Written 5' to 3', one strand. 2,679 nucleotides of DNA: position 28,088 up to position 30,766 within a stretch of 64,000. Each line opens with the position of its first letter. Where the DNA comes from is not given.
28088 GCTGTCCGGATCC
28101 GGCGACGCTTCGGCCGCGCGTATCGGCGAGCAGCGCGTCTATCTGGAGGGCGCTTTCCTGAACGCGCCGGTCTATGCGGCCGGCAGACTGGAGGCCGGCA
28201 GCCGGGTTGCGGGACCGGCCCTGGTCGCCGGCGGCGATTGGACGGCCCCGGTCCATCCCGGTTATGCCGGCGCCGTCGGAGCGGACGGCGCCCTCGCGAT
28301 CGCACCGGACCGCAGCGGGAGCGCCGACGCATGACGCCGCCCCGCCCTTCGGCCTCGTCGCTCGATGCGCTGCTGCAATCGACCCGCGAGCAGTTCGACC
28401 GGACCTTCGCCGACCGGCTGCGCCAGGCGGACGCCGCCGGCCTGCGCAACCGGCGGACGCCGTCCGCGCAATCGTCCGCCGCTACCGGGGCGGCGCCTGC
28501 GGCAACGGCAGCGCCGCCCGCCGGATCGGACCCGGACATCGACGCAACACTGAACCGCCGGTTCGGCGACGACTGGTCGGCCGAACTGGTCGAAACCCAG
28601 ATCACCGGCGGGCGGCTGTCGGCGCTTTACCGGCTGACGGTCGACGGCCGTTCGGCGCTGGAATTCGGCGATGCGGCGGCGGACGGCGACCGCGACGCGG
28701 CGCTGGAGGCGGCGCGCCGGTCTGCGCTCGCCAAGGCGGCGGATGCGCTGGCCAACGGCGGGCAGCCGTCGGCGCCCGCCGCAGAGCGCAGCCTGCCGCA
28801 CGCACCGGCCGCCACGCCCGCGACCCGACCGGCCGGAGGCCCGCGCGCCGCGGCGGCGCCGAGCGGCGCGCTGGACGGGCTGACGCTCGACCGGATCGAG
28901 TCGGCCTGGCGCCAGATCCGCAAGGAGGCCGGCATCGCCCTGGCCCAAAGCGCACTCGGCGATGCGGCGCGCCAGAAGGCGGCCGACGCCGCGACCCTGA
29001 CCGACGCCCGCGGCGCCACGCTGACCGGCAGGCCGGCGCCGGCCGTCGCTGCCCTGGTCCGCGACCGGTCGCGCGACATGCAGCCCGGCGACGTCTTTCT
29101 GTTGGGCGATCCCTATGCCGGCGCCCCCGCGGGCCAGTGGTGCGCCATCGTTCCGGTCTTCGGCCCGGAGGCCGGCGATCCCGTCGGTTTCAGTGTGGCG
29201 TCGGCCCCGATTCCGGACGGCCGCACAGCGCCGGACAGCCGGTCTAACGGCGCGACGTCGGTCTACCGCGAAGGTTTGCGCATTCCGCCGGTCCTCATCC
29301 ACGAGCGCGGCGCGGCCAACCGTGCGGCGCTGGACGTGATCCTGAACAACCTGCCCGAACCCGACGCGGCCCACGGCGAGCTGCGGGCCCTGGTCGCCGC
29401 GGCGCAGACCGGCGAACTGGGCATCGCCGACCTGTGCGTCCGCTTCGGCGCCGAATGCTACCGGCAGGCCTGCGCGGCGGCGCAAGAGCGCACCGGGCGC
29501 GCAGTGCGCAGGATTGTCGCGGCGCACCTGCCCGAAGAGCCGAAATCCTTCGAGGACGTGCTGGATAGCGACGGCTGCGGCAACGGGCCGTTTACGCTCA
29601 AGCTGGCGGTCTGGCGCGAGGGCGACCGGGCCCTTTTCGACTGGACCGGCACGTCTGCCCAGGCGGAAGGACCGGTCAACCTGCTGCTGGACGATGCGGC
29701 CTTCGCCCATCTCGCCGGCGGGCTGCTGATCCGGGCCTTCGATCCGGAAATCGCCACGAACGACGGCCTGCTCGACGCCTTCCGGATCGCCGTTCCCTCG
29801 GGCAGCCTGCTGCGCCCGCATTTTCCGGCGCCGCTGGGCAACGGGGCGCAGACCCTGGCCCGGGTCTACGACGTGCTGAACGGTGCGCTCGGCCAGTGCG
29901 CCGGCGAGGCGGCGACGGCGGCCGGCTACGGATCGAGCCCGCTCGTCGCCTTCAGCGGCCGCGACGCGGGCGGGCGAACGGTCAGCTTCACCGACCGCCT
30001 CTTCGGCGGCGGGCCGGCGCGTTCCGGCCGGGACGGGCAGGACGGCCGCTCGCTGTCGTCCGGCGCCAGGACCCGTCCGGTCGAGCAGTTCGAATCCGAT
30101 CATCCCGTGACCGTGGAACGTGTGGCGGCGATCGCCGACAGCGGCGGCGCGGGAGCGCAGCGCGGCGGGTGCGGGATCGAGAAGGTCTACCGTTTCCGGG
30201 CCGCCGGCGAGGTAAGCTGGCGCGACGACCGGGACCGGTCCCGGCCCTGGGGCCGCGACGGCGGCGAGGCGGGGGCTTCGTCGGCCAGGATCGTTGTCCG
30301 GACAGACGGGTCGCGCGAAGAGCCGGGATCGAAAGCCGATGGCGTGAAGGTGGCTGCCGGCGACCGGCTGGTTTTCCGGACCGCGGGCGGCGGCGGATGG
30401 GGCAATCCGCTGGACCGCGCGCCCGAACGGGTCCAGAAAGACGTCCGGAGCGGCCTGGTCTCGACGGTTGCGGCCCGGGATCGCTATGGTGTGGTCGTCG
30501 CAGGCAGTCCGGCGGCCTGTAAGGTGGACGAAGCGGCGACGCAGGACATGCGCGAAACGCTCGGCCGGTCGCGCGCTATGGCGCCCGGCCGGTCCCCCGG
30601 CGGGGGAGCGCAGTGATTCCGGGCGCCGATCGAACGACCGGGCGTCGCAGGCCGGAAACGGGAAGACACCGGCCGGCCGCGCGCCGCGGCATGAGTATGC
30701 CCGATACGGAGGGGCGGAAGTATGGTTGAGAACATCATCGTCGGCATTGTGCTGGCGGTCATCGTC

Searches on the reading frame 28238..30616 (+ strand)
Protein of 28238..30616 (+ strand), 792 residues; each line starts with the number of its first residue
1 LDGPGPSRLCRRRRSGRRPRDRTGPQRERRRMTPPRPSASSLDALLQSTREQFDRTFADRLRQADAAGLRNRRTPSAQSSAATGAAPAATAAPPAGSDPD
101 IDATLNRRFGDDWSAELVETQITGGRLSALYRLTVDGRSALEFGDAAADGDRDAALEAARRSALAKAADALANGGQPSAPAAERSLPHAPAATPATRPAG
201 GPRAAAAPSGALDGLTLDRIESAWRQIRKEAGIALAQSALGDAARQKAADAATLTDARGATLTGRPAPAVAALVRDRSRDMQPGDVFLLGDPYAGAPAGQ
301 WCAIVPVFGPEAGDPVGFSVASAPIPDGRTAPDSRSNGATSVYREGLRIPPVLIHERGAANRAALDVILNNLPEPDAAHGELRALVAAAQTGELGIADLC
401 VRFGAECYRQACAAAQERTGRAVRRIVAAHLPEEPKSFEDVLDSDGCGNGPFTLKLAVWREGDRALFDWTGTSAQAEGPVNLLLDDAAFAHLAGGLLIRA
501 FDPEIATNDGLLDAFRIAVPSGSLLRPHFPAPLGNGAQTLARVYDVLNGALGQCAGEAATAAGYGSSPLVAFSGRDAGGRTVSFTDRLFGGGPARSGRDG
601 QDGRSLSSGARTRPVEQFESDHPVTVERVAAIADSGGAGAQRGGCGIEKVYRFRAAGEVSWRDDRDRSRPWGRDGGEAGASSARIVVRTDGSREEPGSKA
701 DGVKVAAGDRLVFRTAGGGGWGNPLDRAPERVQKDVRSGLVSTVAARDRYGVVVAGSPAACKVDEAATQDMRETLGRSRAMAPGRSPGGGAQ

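Call 54: search_protein_families(library=pfam, proteins=[window:28238-30616:+], max_evalue=0.001)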
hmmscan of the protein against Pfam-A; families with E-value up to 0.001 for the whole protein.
window:28238-30616:+ (792 aa): 1 family
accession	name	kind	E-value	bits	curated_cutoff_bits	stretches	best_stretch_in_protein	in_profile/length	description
PF02538.19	Hydantoinase_B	-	6.3e-103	345.4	26.8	1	215-724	3-519/519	Hydantoinase B/oxoprolinase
